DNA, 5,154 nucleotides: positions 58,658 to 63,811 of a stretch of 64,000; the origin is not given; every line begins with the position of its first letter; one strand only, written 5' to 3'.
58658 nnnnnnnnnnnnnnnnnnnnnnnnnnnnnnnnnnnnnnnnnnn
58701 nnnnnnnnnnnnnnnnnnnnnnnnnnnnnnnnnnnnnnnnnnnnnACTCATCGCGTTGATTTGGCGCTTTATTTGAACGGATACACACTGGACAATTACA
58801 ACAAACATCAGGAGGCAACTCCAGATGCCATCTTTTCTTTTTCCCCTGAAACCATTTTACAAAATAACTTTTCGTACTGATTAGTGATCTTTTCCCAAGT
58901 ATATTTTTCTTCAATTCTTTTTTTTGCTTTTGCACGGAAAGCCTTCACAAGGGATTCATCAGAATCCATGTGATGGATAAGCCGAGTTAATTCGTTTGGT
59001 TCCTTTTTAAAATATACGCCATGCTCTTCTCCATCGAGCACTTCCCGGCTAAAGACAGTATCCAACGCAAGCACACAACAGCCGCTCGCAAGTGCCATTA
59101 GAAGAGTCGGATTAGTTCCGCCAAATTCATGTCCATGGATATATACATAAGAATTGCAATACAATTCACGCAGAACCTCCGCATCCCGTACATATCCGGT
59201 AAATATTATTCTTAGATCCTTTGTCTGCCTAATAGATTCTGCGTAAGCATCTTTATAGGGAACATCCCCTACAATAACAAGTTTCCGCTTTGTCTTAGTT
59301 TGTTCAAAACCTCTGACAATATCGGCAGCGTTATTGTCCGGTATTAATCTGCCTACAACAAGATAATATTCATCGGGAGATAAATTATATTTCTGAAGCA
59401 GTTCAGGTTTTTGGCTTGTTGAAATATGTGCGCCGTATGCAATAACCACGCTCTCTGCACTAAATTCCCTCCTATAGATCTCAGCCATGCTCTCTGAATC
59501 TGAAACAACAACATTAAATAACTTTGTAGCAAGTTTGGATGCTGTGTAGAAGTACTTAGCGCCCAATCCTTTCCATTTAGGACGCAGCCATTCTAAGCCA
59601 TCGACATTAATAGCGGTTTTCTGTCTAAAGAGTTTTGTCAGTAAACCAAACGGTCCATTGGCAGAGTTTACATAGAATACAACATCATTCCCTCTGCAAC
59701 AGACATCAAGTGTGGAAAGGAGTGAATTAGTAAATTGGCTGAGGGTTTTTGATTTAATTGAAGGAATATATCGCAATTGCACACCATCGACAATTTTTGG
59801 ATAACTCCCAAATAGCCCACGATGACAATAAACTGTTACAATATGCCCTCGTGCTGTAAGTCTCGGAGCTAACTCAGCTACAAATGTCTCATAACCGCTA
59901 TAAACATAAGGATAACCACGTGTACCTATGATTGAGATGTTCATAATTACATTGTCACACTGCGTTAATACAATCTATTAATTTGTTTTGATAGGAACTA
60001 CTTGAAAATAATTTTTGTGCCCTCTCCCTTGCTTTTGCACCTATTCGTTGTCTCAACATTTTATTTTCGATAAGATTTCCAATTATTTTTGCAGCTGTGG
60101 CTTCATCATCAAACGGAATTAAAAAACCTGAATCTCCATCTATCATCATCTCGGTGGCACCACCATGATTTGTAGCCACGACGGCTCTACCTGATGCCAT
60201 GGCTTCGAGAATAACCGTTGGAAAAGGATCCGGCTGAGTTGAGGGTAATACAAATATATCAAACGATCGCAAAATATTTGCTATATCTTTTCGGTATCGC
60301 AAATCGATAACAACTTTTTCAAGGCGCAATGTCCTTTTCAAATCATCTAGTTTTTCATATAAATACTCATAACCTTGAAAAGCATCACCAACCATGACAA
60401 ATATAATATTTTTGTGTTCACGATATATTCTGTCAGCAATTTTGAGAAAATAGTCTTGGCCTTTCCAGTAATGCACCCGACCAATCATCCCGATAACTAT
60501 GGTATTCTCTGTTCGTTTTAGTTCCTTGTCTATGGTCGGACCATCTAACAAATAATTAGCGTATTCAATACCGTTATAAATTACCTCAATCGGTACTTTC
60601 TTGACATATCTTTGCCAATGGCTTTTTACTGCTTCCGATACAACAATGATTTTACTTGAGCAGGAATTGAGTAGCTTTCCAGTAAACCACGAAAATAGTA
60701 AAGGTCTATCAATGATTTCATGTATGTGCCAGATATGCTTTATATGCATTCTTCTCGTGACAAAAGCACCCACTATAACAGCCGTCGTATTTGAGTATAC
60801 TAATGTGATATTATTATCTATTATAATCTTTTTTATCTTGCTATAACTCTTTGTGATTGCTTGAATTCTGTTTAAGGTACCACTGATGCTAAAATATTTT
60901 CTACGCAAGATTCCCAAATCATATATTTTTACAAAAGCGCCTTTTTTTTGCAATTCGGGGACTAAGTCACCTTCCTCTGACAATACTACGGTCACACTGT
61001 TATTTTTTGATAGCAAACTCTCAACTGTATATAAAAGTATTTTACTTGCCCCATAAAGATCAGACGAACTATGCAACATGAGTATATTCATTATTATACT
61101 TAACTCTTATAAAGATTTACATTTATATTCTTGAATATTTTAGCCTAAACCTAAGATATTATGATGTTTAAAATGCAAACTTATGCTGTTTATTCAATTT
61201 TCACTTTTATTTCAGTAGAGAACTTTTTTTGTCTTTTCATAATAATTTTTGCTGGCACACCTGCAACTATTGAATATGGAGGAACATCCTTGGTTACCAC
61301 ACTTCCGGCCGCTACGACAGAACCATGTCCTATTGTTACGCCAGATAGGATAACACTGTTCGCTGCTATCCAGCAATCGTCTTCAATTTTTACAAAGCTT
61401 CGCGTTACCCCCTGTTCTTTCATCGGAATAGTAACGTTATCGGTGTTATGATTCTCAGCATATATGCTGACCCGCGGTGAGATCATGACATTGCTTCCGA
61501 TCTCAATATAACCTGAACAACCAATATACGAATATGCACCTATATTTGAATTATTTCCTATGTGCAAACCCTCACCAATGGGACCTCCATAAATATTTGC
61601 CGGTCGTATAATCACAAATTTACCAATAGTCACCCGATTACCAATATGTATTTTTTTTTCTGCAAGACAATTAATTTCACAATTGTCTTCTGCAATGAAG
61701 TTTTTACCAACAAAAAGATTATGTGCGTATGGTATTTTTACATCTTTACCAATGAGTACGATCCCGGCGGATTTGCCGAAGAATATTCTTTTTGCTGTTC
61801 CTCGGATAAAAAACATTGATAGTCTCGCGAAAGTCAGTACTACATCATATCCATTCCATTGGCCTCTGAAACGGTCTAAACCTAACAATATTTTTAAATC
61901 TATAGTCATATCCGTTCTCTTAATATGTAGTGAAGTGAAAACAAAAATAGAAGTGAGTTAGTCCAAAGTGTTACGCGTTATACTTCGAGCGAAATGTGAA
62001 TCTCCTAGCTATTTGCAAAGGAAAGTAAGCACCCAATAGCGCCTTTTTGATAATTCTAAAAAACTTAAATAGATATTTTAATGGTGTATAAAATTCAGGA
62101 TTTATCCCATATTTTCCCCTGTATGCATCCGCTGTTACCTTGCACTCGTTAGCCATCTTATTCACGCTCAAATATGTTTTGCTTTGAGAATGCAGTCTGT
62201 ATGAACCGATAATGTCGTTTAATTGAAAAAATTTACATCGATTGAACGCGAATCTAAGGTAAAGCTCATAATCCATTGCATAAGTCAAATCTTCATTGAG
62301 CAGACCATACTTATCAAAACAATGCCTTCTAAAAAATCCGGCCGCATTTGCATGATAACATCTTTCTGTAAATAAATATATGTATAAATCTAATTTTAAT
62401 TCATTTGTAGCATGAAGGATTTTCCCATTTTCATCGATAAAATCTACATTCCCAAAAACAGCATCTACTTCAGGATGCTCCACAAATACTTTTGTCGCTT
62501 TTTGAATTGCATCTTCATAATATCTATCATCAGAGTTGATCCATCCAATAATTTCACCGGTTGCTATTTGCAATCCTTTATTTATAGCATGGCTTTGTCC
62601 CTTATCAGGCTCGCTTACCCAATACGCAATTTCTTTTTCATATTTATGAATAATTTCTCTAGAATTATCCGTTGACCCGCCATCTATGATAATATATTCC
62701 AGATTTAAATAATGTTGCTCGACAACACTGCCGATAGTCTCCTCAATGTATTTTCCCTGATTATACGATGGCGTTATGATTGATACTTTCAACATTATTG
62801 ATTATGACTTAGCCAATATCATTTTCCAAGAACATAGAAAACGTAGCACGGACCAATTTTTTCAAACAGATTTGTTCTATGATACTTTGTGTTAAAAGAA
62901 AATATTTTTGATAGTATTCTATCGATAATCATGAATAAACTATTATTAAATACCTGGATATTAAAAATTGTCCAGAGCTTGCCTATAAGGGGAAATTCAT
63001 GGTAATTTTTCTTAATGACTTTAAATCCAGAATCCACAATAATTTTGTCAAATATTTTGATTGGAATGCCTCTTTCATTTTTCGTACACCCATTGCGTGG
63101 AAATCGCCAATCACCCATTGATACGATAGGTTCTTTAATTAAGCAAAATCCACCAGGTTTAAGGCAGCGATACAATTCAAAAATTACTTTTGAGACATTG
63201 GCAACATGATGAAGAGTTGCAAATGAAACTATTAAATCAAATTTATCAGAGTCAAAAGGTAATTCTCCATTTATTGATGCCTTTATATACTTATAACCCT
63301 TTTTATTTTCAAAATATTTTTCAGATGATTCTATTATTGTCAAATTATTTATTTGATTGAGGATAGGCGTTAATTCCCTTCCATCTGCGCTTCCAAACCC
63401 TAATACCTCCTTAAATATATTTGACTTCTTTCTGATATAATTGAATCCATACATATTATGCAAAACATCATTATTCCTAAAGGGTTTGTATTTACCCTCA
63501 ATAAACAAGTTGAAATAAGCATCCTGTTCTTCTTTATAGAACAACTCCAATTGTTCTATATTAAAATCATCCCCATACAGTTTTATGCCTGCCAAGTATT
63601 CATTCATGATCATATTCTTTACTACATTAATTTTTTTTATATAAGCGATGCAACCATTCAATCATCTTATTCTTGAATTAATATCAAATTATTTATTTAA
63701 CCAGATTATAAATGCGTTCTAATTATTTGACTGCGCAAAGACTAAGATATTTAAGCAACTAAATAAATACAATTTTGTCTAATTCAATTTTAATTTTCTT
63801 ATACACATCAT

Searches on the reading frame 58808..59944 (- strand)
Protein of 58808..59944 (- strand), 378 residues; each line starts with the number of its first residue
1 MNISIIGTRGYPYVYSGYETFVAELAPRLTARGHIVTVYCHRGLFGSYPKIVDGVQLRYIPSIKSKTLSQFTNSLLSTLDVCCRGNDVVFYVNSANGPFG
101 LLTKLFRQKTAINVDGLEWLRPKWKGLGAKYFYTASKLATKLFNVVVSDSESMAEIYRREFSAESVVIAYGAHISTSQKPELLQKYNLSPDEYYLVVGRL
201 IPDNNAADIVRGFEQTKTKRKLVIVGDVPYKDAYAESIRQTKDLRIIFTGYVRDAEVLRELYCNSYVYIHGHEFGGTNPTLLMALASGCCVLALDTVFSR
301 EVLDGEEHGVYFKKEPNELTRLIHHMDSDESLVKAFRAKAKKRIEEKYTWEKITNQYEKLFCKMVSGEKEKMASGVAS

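Call 56: search_protein_families(library=pfam, proteins=[window:58808-59944:-])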
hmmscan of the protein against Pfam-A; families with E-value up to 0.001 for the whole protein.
window:58808-59944:- (378 aa): 6 families
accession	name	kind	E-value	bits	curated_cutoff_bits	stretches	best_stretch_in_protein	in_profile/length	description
PF09314.17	DUF1972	-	1.7e-13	51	25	1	3-172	4-185/186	Domain of unknown function (DUF1972)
PF13692.12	Glyco_trans_1_4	-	3.7e-13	50.4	27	1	194-324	4-137/142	Glycosyl transferases group 1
PF00534.26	Glycos_transf_1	-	5.2e-13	49.3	26.4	1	181-343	4-172/172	Glycosyl transferases group 1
PF13524.12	Glyco_trans_1_2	-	7.9e-09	36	25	1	217-357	12-142/144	Glycosyl transferase-like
PF13439.12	Glyco_transf_4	-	2.7e-07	31.2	28.5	1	16-163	2-154/170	Glycosyltransferase Family 4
PF13579.12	Glyco_trans_4_4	-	2.8e-05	24.9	29.7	1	16-168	1-155/158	Glycosyl transferase 4-like domain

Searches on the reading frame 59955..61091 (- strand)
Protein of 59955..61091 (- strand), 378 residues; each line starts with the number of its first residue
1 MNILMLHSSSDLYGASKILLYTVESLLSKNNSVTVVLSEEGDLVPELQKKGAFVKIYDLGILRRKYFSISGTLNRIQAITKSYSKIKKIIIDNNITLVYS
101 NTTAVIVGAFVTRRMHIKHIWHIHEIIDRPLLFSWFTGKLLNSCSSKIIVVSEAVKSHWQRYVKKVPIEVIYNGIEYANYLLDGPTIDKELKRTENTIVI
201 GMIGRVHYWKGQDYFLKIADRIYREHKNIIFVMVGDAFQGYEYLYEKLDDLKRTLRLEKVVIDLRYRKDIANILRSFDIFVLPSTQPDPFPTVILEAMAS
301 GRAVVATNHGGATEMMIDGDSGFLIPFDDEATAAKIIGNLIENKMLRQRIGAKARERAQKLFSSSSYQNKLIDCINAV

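Call 56: search_protein_families(library=pfam, proteins=[window:59955-61091:-])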
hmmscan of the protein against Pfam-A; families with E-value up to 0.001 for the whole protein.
window:59955-61091:- (378 aa): 4 families
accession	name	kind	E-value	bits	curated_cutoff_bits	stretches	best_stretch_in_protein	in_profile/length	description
PF00534.26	Glycos_transf_1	-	2.7e-32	112.1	26.4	1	186-357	4-172/172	Glycosyl transferases group 1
PF13692.12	Glyco_trans_1_4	-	1e-29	104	27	1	199-343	3-142/142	Glycosyl transferases group 1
PF13439.12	Glyco_transf_4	-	3.9e-16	60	28.5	1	14-176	3-167/170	Glycosyltransferase Family 4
PF13524.12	Glyco_trans_1_2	-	3.9e-06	27.3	25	1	266-364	36-135/144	Glycosyl transferase-like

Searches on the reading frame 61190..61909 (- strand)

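Call 56: search_protein_families(library=pfam, proteins=[window:61190-61909:-])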
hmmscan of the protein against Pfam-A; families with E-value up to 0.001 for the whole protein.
window:61190-61909:- (239 aa): 3 families
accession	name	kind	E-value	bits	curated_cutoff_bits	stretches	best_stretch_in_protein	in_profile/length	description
PF00132.30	Hexapep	-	1.2e-18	66.4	27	1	173-207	2-36/36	Bacterial transferase hexapeptide (six repeats)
PF14602.12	Hexapep_2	-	2.5e-10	40.3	27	1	173-207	2-34/34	Hexapeptide repeat of succinyl-transferase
PF25084.1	LbH_EIF2B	-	1.8e-06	28.3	54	0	111-206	18-100/105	EIF2B subunit epsilon LbH domain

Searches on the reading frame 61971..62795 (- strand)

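Call 56: search_protein_families(library=pfam, proteins=[window:61971-62795:-])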
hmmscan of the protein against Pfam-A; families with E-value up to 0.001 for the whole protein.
window:61971-62795:- (274 aa): 3 families
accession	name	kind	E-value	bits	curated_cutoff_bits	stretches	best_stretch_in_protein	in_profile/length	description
PF00535.33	Glycos_transf_2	-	4.3e-30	105.3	23.3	1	5-137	1-132/168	Glycosyl transferase family 2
PF10111.15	Glyco_tranf_2_2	-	1.8e-12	47.8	27.3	1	9-205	5-221/276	Glycosyltransferase like family 2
PF13641.12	Glyco_tranf_2_3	-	5.3e-08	33.6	27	1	4-136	3-141/230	Glycosyltransferase like family 2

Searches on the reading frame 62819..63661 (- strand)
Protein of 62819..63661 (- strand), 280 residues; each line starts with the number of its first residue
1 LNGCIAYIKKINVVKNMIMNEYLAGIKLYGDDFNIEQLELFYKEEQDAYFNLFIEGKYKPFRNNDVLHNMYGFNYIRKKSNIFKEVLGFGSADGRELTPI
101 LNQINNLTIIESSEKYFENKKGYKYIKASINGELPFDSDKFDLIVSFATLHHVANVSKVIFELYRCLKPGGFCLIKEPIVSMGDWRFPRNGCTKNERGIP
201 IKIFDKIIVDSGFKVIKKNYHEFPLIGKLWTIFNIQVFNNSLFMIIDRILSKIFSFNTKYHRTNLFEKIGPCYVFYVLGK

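Call 56: search_protein_families(library=pfam, proteins=[window:62819-63661:-])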
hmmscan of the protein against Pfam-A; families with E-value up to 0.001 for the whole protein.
window:62819-63661:- (280 aa): 6 families
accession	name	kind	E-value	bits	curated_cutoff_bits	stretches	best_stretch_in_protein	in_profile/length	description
PF08241.18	Methyltransf_11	-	5.1e-14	53.1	21.2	1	89-175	3-95/95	Methyltransferase domain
PF13489.12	Methyltransf_23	-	2.2e-10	40.9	27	1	82-181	22-122/164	Methyltransferase domain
PF13649.12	Methyltransf_25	-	5.5e-09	37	27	1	86-171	1-97/97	Methyltransferase domain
PF08242.18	Methyltransf_12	-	2.2e-08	35.2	30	1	89-172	3-97/98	Methyltransferase domain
PF13847.12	Methyltransf_31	-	2.8e-08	34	27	1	122-178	55-112/145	Methyltransferase domain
PF01209.24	Ubie_methyltran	-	0.0001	22.2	20.1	1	121-175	98-151/233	ubiE/COQ5 methyltransferase family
